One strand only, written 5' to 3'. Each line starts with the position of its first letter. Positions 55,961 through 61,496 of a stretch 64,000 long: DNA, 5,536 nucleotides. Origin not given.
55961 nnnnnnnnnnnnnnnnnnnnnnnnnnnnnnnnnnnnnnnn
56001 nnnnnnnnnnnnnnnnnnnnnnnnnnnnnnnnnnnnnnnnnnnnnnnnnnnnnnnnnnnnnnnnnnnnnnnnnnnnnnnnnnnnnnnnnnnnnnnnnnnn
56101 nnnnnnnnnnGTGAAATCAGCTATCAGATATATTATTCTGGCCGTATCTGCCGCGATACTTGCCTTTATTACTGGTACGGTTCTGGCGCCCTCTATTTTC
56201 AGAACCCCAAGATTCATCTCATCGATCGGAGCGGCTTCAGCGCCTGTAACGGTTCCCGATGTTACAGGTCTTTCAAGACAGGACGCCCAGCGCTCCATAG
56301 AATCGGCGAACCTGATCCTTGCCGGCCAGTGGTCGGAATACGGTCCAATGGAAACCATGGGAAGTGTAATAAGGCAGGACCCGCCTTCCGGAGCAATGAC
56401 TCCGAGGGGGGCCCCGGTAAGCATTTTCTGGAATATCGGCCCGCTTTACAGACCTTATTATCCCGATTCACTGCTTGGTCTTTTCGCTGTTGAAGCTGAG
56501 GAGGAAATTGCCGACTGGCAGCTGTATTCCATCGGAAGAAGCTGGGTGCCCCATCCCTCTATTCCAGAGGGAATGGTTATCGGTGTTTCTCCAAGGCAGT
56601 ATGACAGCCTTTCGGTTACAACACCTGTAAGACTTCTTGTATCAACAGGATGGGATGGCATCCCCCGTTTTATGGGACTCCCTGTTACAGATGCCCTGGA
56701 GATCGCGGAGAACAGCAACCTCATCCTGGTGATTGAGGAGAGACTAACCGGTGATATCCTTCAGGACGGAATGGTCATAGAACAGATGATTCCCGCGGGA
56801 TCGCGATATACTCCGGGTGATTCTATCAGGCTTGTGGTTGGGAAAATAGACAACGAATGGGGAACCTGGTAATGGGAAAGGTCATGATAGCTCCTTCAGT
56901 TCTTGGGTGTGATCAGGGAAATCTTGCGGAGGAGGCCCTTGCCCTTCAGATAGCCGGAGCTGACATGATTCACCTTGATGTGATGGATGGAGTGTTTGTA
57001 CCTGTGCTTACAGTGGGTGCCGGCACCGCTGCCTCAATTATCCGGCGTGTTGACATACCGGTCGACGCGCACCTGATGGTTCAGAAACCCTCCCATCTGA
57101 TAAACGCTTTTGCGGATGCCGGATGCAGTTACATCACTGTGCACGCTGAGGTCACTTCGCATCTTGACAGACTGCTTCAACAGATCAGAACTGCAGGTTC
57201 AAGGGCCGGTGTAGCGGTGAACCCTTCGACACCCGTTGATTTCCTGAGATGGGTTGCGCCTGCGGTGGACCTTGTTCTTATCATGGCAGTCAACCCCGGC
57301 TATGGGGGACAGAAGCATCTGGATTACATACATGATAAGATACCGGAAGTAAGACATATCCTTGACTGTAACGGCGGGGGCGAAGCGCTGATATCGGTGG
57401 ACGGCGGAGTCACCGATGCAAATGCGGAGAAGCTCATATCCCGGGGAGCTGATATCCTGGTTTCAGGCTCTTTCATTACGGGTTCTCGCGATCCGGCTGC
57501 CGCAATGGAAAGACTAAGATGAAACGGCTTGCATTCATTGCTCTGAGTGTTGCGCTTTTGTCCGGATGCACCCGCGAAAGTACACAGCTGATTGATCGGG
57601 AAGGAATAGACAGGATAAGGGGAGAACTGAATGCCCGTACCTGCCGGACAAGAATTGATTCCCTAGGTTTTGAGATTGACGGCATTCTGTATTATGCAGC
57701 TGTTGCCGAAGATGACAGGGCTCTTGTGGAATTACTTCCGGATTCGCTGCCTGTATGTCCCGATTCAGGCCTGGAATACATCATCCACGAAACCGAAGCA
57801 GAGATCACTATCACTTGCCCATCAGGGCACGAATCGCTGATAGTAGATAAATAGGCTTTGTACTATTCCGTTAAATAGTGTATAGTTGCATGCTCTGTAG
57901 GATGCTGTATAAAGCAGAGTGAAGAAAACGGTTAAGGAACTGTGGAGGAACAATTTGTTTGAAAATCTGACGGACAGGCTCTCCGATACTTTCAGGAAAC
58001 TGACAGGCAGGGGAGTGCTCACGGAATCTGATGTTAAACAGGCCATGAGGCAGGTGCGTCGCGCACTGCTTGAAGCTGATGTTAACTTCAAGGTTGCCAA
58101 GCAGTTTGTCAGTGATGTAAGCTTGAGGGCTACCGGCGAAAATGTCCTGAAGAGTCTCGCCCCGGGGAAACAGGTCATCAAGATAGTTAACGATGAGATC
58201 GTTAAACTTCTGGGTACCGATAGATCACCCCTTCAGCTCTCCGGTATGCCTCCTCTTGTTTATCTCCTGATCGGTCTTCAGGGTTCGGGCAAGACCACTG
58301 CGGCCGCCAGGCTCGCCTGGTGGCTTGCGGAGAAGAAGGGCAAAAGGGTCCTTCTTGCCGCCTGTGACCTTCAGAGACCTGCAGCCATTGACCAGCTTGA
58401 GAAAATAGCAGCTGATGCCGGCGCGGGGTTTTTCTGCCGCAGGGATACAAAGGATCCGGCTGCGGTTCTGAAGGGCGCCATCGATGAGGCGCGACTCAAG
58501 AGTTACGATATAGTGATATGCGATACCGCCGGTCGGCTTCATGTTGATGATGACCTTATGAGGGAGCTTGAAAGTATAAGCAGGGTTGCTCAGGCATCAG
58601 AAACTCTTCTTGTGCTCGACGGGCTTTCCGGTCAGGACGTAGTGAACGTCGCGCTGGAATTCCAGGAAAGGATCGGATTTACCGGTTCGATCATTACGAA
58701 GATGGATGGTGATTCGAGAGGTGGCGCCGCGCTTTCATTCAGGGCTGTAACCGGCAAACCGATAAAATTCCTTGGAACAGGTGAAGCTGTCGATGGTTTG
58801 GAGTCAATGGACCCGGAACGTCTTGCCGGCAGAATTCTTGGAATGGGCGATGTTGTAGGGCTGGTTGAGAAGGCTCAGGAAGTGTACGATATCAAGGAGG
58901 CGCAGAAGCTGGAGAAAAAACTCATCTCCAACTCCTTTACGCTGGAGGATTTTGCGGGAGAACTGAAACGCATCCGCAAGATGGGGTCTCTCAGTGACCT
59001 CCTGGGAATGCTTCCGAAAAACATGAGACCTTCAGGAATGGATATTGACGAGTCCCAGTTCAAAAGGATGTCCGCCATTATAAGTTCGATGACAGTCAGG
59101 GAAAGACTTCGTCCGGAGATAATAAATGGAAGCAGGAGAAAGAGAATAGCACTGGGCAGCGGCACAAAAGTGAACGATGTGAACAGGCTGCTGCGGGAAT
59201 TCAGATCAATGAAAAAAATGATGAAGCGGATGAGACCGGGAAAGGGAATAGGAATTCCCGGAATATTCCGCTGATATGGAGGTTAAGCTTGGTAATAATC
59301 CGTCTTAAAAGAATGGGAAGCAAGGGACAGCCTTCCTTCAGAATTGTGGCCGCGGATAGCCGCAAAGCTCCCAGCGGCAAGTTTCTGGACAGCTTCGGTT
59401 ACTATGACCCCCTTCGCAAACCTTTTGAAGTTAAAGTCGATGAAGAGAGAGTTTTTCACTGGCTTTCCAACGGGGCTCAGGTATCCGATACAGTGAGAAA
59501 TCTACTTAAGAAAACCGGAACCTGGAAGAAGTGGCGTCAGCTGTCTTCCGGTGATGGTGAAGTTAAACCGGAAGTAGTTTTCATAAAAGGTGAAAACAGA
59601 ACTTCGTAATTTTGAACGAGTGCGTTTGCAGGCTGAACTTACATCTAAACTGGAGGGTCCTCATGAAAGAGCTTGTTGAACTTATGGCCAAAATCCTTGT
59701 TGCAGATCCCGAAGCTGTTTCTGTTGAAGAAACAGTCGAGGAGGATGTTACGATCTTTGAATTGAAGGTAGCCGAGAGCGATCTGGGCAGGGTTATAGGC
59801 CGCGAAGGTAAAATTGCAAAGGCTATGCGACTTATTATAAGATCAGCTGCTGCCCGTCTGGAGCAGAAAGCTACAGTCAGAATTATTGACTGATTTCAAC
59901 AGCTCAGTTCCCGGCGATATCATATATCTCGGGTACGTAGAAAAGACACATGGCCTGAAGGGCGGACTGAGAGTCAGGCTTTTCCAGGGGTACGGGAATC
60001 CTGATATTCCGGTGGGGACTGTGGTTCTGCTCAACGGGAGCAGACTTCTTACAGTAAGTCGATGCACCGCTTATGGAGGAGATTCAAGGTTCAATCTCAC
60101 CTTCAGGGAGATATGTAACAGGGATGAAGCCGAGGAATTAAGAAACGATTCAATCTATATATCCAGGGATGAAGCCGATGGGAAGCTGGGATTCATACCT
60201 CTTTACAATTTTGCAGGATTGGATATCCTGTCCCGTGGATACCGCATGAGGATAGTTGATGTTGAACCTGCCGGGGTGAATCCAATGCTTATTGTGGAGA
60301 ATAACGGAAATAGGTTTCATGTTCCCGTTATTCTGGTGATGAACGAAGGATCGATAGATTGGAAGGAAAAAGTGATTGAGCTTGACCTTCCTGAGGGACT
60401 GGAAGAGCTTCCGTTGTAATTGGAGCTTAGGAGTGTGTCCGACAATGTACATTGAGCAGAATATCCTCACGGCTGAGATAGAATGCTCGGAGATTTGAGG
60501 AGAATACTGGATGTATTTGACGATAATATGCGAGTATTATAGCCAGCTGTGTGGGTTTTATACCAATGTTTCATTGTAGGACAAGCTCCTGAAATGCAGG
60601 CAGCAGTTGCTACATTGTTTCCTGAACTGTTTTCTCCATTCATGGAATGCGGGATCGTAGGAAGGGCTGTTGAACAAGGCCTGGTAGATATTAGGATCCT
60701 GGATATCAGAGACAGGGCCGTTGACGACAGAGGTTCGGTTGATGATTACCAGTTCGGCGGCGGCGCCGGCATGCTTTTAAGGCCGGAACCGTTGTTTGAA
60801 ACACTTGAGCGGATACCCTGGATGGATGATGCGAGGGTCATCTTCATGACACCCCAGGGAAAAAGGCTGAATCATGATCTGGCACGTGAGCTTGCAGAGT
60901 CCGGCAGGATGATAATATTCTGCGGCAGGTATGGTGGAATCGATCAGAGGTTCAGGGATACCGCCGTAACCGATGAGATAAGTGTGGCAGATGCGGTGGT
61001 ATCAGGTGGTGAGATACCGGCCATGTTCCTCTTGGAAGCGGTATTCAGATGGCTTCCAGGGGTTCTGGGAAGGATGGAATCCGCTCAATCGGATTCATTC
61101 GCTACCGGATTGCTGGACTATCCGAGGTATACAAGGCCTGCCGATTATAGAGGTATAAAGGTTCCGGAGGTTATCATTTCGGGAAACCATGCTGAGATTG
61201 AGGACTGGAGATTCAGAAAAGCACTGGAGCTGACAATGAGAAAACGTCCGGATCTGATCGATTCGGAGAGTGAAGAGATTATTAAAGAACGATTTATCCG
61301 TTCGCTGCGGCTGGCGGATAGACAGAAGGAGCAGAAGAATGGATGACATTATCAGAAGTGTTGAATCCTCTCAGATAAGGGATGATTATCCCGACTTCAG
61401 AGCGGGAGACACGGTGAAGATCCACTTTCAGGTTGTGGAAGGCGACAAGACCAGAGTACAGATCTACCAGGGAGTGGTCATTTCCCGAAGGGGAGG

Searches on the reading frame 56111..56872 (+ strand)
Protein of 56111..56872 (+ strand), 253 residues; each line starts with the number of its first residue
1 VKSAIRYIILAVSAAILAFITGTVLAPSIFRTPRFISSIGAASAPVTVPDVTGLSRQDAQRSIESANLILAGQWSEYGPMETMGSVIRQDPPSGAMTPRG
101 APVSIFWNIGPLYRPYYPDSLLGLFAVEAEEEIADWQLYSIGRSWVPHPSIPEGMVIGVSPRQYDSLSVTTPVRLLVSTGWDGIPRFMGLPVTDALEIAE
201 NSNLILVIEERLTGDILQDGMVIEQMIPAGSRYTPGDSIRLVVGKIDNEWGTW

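Call 87: search_protein_families(library=pfam, proteins=[window:56111-56872:+], max_evalue=0.000001)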
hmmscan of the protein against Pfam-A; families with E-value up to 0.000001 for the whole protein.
window:56111-56872:+ (253 aa): 1 family
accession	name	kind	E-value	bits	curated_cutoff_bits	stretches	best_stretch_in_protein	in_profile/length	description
PF03793.24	PASTA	-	1.8e-22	79.5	23.2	2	46-105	1-60/64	PASTA domain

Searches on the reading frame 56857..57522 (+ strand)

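Call 87: search_protein_families(library=pfam, proteins=[window:56857-57522:+], max_evalue=0.000001)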
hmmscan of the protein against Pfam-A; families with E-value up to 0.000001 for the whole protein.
window:56857-57522:+ (221 aa): 1 family
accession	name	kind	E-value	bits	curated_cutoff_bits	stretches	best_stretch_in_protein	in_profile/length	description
PF00834.25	Ribul_P_3_epim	-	1.7e-62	210.8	21.1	1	11-207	2-197/198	Ribulose-phosphate 3 epimerase family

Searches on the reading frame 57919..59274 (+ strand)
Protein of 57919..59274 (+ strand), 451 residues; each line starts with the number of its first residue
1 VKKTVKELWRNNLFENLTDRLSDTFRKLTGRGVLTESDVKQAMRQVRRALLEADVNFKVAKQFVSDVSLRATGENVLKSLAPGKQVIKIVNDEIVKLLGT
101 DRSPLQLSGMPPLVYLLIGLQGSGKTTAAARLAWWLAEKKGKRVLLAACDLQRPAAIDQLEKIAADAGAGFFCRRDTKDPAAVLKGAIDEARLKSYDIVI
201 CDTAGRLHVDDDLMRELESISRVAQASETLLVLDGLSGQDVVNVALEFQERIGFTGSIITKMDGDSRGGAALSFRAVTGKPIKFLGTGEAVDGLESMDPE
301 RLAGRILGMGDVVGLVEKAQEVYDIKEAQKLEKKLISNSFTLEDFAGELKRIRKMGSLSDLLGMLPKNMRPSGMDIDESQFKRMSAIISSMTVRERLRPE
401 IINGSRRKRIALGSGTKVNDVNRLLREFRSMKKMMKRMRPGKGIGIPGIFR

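Call 87: search_protein_families(library=pfam, proteins=[window:57919-59274:+], max_evalue=0.000001)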
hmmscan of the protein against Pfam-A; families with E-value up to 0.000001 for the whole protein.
window:57919-59274:+ (451 aa): 3 families
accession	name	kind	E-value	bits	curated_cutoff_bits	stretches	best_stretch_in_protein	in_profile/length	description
PF00448.28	SRP54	-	1.5e-66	224.3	22.7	1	113-308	2-196/196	SRP54-type protein, GTPase domain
PF02978.25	SRP_SPB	-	6.8e-32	110.2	27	1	339-435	1-91/91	Signal peptide binding domain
PF02881.24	SRP54_N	-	1.4e-20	73.7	22.4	1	17-94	1-75/75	SRP54-type protein, helical bundle domain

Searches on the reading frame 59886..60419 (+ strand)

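Call 87: search_protein_families(library=pfam, proteins=[window:59886-60419:+], max_evalue=0.000001)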
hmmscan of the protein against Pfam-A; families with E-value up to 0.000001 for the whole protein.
window:59886-60419:+ (177 aa): 1 family
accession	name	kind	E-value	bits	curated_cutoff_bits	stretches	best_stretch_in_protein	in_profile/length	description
PF01782.24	RimM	-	4.1e-11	43.4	23.5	1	15-95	2-83/84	RimM N-terminal domain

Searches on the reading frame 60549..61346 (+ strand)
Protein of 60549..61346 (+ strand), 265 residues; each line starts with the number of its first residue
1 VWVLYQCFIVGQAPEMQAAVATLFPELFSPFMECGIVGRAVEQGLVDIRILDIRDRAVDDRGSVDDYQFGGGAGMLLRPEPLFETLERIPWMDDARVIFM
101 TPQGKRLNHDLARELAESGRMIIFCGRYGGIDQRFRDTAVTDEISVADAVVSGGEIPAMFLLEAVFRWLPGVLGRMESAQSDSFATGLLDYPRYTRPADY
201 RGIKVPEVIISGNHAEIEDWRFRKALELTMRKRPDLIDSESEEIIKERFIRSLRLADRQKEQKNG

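Call 87: search_protein_families(library=pfam, proteins=[window:60549-61346:+], max_evalue=0.000001)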
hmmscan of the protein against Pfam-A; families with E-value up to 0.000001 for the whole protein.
window:60549-61346:+ (265 aa): 1 family
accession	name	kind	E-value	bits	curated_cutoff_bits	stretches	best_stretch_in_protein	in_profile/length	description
PF01746.26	tRNA_m1G_MT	-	2.9e-46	158.1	27.3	1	38-234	2-195/195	tRNA (Guanine-1)-methyltransferase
